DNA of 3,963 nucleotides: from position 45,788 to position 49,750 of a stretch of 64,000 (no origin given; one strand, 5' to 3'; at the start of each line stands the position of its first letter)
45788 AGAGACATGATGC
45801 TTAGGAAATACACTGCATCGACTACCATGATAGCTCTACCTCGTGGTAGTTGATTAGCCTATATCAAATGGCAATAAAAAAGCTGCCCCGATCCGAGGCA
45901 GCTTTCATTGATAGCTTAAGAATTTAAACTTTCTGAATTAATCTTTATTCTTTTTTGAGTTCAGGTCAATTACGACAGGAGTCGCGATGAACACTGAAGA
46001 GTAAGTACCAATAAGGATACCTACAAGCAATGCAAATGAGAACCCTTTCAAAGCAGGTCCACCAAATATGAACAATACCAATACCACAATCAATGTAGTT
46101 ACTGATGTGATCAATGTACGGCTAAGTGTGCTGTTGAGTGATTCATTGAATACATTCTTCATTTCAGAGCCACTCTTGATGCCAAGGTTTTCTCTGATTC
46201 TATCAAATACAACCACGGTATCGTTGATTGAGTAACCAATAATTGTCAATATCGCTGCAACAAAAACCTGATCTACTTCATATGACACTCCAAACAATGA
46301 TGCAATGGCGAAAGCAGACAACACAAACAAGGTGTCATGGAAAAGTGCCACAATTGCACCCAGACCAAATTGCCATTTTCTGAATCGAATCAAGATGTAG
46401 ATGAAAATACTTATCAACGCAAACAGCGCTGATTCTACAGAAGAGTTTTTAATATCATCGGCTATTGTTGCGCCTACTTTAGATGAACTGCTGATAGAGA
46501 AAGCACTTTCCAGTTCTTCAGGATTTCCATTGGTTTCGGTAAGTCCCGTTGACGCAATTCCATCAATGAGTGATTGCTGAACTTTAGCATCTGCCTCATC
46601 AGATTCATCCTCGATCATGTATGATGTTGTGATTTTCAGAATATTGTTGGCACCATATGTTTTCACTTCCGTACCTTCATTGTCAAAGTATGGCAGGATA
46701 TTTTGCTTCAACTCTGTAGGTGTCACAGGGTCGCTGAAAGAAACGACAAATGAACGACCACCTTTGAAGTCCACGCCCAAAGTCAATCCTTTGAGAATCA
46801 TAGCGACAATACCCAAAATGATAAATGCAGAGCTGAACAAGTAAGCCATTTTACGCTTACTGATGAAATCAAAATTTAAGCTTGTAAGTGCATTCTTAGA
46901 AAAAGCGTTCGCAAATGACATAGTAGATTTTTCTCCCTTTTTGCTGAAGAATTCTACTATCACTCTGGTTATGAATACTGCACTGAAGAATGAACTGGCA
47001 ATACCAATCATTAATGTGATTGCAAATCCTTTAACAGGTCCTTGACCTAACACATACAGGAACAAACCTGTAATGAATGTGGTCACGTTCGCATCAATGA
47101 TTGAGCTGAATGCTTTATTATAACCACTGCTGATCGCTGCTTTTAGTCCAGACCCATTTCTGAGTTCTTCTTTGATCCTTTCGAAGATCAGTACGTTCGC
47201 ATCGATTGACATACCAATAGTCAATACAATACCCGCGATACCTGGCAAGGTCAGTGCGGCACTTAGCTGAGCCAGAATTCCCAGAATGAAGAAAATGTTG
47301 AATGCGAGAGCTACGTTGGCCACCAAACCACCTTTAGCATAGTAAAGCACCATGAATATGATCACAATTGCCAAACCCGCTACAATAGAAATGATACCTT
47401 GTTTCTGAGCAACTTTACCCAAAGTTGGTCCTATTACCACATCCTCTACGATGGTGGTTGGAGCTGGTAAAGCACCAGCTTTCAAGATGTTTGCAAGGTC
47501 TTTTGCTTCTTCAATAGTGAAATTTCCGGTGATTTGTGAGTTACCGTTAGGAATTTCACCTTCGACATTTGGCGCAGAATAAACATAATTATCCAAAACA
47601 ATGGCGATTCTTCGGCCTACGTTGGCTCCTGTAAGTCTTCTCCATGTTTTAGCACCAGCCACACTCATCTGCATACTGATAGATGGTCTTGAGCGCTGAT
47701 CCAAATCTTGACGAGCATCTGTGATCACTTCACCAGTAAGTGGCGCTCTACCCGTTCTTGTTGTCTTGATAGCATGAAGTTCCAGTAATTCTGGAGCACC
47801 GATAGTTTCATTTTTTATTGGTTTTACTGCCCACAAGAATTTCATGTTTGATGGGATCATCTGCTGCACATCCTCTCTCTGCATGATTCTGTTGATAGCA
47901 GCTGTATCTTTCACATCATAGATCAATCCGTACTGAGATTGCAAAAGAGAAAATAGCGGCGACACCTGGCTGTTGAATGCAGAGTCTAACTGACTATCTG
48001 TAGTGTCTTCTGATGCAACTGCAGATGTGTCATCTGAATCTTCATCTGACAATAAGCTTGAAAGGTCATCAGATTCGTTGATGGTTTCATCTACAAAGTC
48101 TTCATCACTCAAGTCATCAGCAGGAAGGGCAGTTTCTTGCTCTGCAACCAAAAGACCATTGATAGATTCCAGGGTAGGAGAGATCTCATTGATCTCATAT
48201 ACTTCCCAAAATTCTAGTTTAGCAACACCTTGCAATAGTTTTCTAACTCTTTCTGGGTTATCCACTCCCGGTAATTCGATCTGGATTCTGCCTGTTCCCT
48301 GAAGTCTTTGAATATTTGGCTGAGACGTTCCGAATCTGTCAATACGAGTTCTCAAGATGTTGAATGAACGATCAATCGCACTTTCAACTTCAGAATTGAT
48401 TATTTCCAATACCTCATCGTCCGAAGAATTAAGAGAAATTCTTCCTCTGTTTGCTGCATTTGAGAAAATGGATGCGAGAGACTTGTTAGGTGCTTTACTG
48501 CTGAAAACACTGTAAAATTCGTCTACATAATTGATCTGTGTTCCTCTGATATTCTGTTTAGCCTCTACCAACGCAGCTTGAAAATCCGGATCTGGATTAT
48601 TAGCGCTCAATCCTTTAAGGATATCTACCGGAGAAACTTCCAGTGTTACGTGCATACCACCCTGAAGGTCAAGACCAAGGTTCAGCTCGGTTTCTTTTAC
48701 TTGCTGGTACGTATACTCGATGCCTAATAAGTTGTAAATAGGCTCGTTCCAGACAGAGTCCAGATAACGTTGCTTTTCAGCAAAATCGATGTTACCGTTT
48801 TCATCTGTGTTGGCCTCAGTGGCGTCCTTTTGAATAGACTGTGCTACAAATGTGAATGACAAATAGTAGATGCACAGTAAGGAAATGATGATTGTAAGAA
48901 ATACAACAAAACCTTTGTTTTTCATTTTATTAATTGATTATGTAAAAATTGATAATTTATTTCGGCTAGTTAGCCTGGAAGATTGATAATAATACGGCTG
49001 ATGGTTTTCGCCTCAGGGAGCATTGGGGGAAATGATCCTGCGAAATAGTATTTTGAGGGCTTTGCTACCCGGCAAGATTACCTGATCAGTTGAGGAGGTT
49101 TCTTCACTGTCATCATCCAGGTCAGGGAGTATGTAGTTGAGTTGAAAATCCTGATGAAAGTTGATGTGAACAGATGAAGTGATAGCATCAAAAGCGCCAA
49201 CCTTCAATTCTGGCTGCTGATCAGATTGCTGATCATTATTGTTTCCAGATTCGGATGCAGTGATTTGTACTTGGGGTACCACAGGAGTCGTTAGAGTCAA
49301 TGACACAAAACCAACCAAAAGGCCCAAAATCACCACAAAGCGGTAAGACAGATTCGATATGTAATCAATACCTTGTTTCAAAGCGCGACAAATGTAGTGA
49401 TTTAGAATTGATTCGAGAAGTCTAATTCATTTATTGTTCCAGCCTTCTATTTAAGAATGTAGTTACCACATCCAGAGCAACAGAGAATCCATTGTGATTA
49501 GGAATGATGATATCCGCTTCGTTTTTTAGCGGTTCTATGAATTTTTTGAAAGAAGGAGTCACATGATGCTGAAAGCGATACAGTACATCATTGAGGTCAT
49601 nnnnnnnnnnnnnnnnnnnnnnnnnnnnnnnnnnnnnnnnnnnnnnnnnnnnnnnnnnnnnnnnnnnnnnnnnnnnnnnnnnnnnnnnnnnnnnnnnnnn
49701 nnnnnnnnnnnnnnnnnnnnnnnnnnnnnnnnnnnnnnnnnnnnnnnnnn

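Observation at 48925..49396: secDF leader ORF with hallmarks of a ribosome-arrest secretion monitor (…SPNAP-stop)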

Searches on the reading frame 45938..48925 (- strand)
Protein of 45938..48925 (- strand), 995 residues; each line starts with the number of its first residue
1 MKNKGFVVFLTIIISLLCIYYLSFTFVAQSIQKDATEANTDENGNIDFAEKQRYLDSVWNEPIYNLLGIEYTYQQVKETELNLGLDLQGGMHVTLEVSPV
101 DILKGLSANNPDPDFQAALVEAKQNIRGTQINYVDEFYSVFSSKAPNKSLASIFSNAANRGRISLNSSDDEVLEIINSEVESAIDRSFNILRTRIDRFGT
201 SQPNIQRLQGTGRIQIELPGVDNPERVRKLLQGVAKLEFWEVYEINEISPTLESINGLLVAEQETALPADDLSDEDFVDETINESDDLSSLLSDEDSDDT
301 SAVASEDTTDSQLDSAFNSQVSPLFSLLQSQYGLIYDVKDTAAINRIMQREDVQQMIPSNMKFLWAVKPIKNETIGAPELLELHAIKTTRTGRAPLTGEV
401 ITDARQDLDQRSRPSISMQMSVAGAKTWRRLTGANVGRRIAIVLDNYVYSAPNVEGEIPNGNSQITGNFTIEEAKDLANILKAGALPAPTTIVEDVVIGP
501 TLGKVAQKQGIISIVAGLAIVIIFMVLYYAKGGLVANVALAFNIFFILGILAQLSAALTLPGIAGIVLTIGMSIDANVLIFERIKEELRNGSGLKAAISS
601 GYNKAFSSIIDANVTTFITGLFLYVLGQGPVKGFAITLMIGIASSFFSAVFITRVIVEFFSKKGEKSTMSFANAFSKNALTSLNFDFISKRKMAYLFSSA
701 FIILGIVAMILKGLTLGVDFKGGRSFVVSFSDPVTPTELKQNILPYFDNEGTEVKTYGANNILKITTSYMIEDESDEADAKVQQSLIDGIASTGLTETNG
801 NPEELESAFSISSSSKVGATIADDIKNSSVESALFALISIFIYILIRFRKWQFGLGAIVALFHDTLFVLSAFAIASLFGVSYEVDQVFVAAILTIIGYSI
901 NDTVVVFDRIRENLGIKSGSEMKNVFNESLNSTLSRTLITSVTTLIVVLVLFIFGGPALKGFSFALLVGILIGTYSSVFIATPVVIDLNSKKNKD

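Call 40: search_protein_families(library=pfam, proteins=[window:45938-48925:-], max_evalue=0.01)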
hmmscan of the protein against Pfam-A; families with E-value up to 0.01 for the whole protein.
window:45938-48925:- (995 aa): 5 families
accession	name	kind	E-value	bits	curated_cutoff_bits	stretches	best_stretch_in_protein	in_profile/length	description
PF02355.23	SecD_SecF_C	-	7e-82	273.9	20.5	2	805-989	9-187/189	Protein export membrane protein SecD/SecF, C-terminal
PF22599.2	SecDF_P1_head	-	2.1e-31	108.6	27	1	393-488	18-114/114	SecDF, P1 head subdomain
PF21760.3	SecD_1st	-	2e-18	66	27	1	184-242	1-58/60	Protein translocase subunit SecDF, P1 domain, N-terminal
PF07549.19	Sec_GG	-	2.8e-14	52.6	20.3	2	708-734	2-28/28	SecD/SecF GG Motif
PF03176.21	MMPL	-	3.7e-06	26.5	20.5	1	534-650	173-292/333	MMPL family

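Call 41: search_protein_families(library=ncbifam, proteins=[window:45938-48925:-], max_evalue=0.01)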
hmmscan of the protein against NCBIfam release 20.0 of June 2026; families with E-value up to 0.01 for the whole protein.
window:45938-48925:- (995 aa): 25 families
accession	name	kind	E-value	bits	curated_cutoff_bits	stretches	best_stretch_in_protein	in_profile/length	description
NF009585.0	PRK13024.1-5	equivalog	0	1300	1037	1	1-994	1-983/993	protein translocase subunit SecDF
NF009583.0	PRK13024.1-3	subfamily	7.8e-205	682.2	721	1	75-994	35-739/755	protein translocase subunit SecDF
NF011315.0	PRK14726.1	equivalog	2.7e-154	515.4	1249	2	396-993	259-832/855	protein translocase subunit SecDF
TIGR01129.1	secD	equivalog_domain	2.4e-144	481.3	244.4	2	83-657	1-397/397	protein translocase subunit SecD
TIGR00916.1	2A0604s01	subfamily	2.2e-122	407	148.6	2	423-650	4-231/231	SecD/SecF family protein translocase subunit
NF009581.0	PRK13024.1-1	equivalog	1.9e-120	403.3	1058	2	449-993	199-734/752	protein translocase subunit SecDF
TIGR00966.2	transloc_SecF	equivalog_domain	3.2e-113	377.9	160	2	685-987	1-278/279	protein translocase subunit SecF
NF009540.0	PRK12911.1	equivalog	1.1e-107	361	1878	1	429-994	831-1400/1403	bifunctional preprotein translocase subunit SecD/SecF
NF009584.0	PRK13024.1-4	equivalog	9.3e-100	335.1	1171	2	449-985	197-728/759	protein translocase subunit SecDF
NF009580.0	PRK13023.1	equivalog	1.8e-98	330.7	1153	1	396-991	182-753/775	protein translocase subunit SecDF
NF009545.0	PRK12933.1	equivalog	1e-92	311.6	728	3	392-662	311-595/604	protein translocase subunit SecD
NF009582.0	PRK13024.1-2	equivalog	2.6e-76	257.3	723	1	434-994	261-830/859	protein translocase subunit SecDF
NF046001.1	SecDF_plasm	equivalog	1.7e-52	178.6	500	1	465-994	308-852/878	protein translocase subunit SecDF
NF006218.0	PRK08343.1-4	subfamily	1.4e-37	129.5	383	2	394-655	116-379/392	preprotein translocase subunit SecD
NF006216.0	PRK08343.1-2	equivalog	4.6e-30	104.9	519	3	470-654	308-491/506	preprotein translocase subunit SecD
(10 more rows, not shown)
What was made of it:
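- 45938..48925 (-): Fused secDF gene (995 aa), the presumed regulated target. NF009585 equivalog at 1300 bits; Pfam SecD_SecF_C, SecDF_P1_head, Sec_GG (calls 40, 41).
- Checked: Downstream gene: the 995-aa ORF 45938..48925 is SecDF (NCBIfam NF009585, 1300 bits; Pfam SecD_SecF_C, SecDF_P1_head; calls 40, 41).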

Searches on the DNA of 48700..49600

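Call 51: search_rna_families(source=window, start=48700, end=49600, threshold=evalue, max_evalue=1)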
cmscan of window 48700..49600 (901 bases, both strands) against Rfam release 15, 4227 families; matches with E-value up to 1: 1.
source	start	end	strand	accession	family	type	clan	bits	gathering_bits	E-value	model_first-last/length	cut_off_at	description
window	48739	48767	+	RF02147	MEG8_3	Gene; lncRNA;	-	16.1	40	0.22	1-66/66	no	Maternally expressed 8 exon 3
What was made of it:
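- Tried and rejected: Rfam gave no relevant family (call 51).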
